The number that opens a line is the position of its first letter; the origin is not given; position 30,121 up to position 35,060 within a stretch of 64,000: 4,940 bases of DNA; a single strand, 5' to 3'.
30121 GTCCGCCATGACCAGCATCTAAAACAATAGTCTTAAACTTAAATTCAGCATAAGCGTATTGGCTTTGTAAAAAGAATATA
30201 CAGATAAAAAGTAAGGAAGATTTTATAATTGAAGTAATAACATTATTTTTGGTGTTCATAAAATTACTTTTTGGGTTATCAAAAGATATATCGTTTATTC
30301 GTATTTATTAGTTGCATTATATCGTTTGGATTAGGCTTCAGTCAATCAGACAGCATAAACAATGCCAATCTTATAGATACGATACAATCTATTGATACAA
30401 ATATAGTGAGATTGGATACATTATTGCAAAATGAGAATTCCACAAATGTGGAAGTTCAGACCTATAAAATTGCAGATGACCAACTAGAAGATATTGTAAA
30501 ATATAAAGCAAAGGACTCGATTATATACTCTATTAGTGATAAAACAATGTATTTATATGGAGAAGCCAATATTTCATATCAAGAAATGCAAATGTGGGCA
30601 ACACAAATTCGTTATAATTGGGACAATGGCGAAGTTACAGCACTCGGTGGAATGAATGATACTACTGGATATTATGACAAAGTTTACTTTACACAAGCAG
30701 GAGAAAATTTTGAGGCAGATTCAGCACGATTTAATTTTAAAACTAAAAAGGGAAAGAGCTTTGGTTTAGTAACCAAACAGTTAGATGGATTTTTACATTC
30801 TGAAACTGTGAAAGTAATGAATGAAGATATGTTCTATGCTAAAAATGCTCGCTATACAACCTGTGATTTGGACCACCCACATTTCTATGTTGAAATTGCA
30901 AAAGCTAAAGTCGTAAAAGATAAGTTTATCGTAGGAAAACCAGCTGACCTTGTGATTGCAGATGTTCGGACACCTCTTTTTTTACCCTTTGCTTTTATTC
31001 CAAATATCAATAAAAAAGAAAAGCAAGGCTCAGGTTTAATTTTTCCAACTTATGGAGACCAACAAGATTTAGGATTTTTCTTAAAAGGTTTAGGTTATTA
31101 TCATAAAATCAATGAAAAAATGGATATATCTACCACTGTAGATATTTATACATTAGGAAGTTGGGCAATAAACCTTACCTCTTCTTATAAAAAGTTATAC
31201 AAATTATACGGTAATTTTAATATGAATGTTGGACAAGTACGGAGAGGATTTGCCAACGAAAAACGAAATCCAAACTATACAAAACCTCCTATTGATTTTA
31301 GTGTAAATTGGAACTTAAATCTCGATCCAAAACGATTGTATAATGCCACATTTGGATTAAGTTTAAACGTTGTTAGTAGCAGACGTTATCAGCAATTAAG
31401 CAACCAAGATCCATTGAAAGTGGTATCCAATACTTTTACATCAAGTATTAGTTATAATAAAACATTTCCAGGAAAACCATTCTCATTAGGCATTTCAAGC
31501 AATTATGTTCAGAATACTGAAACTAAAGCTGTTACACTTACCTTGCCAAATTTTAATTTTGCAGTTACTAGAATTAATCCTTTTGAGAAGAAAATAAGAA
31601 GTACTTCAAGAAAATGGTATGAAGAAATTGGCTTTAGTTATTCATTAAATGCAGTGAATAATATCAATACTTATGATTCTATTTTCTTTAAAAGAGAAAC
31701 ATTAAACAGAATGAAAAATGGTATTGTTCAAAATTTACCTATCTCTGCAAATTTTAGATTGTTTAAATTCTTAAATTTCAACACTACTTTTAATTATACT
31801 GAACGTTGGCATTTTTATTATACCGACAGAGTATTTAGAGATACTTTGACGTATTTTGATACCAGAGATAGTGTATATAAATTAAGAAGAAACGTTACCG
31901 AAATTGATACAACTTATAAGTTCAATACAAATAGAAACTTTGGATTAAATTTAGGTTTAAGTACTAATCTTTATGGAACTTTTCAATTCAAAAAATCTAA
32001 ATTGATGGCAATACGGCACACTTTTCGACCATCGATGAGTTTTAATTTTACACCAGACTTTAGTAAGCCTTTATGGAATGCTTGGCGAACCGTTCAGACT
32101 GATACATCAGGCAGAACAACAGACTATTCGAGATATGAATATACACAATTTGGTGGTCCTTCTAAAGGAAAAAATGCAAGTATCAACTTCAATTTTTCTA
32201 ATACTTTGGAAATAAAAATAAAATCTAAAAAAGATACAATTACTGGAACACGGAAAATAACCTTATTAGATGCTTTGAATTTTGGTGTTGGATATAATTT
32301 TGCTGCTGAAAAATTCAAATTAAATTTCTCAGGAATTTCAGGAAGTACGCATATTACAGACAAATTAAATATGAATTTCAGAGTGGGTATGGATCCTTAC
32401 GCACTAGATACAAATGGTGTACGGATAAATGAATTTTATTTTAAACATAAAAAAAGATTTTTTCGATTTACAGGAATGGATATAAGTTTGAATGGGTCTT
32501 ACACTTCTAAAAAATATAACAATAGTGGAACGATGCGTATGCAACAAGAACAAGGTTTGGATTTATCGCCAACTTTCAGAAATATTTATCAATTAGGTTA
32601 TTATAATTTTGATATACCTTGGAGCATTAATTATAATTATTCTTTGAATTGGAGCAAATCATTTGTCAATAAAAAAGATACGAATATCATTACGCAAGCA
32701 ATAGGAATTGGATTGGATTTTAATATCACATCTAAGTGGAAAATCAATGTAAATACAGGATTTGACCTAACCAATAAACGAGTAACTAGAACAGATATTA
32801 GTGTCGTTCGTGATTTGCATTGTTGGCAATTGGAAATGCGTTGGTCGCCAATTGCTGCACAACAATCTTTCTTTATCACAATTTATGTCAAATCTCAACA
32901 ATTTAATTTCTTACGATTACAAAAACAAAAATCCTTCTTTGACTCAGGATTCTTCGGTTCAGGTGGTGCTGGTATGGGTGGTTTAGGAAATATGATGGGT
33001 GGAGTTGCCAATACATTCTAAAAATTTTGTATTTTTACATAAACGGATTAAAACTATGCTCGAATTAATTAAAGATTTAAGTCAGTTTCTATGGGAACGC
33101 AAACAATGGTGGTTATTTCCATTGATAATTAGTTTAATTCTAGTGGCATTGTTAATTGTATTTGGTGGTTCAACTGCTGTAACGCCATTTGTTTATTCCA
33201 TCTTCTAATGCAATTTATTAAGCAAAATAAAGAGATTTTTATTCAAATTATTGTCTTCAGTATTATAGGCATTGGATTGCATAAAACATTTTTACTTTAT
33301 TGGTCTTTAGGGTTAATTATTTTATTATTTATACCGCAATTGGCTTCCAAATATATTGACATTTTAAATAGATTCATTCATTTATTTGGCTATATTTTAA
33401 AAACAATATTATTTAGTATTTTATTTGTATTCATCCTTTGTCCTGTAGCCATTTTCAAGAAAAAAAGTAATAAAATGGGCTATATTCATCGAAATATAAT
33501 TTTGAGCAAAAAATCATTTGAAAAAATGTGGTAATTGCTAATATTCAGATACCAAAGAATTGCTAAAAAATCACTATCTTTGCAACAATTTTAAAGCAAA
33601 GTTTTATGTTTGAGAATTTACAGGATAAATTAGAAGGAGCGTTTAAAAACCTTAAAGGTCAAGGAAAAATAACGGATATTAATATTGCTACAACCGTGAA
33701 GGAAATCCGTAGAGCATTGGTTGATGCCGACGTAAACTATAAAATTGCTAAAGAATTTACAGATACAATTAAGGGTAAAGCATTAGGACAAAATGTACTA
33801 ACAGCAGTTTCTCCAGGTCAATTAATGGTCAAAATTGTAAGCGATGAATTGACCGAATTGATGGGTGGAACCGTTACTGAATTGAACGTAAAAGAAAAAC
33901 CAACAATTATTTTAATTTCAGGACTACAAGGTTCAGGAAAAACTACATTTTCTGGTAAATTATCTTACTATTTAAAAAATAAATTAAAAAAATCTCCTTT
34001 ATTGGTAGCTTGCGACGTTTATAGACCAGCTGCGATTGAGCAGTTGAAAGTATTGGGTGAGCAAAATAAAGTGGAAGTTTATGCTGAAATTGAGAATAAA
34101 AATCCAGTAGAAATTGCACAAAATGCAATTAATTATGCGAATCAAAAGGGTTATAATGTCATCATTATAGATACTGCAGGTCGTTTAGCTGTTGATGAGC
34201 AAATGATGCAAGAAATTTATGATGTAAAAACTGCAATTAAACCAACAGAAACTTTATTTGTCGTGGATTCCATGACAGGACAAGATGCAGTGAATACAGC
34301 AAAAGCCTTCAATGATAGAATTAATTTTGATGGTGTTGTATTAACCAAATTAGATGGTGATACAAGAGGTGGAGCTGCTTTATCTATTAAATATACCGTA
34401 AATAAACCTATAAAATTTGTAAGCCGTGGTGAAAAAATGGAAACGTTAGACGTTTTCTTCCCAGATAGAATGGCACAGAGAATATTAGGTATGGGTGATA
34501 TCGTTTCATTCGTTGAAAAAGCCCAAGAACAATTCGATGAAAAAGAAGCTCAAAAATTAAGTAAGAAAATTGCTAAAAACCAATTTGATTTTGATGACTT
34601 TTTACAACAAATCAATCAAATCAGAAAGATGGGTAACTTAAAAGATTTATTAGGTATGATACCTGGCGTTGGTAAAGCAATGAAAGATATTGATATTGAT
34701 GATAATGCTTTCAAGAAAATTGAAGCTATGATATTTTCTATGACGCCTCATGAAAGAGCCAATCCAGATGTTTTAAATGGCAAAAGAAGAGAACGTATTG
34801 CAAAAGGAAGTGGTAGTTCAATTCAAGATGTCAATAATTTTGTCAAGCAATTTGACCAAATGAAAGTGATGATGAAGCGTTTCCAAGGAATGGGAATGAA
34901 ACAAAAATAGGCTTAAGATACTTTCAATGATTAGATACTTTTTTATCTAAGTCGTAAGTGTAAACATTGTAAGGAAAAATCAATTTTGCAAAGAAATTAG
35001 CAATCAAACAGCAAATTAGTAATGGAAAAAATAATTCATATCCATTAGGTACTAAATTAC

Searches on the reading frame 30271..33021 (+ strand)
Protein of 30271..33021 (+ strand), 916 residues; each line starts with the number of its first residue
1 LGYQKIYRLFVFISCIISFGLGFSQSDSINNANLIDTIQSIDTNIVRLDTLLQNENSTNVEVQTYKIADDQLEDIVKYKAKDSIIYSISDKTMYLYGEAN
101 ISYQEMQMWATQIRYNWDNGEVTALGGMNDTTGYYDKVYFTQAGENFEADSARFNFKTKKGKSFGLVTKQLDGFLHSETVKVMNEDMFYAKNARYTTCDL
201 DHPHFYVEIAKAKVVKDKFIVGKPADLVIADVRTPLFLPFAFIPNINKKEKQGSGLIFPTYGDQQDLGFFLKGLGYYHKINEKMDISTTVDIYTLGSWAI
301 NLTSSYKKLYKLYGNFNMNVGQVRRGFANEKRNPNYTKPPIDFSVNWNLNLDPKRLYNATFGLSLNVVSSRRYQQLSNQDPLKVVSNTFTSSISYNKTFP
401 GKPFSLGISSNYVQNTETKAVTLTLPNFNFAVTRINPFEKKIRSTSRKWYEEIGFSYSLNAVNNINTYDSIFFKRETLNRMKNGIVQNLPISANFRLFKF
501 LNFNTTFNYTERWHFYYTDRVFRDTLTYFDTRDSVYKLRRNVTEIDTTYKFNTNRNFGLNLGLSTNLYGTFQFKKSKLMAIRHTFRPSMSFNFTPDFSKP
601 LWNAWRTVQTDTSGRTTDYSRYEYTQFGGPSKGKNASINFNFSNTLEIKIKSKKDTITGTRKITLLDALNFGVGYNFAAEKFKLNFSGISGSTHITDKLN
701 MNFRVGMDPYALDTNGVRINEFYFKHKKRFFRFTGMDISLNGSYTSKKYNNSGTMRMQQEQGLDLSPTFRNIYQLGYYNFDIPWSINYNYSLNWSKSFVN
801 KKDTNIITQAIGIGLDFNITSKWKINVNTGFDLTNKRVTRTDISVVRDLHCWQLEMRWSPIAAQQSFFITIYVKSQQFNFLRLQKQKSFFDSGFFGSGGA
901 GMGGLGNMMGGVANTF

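Call 47: search_protein_families(library=pfam, proteins=[window:30271-33021:+], max_evalue=0.0001)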
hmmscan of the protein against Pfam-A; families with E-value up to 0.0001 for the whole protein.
window:30271-33021:+ (916 aa): 1 family
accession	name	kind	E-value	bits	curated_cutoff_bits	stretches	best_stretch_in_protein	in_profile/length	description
PF19838.5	LptD_2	-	4e-137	458.1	22.5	1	220-710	1-464/464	LptD protein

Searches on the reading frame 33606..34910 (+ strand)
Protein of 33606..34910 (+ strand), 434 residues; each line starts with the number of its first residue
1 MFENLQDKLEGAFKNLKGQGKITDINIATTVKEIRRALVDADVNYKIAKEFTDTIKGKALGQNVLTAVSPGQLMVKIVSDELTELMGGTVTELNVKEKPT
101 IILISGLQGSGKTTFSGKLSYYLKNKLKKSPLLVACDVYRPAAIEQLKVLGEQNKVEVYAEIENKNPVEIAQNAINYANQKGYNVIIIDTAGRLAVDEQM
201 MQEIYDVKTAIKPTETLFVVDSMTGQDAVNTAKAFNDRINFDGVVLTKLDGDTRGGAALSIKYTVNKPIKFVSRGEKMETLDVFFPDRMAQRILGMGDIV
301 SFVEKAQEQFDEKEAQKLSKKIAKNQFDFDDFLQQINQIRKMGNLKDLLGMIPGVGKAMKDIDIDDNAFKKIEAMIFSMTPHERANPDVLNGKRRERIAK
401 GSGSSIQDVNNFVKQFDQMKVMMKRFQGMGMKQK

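Call 47: search_protein_families(library=pfam, proteins=[window:33606-34910:+], max_evalue=0.0001)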
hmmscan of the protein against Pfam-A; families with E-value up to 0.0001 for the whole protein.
window:33606-34910:+ (434 aa): 4 families
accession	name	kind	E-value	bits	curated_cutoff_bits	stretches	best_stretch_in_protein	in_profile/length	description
PF00448.28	SRP54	-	3.8e-73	245.7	22.7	1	99-295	1-196/196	SRP54-type protein, GTPase domain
PF02978.25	SRP_SPB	-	1.2e-34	119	27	1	326-423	1-91/91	Signal peptide binding domain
PF02881.24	SRP54_N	-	6.9e-20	71.5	22.4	1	5-82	1-75/75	SRP54-type protein, helical bundle domain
PF06414.18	Zeta_toxin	-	1.1e-07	31.9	22.3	1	95-191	12-103/199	Zeta toxin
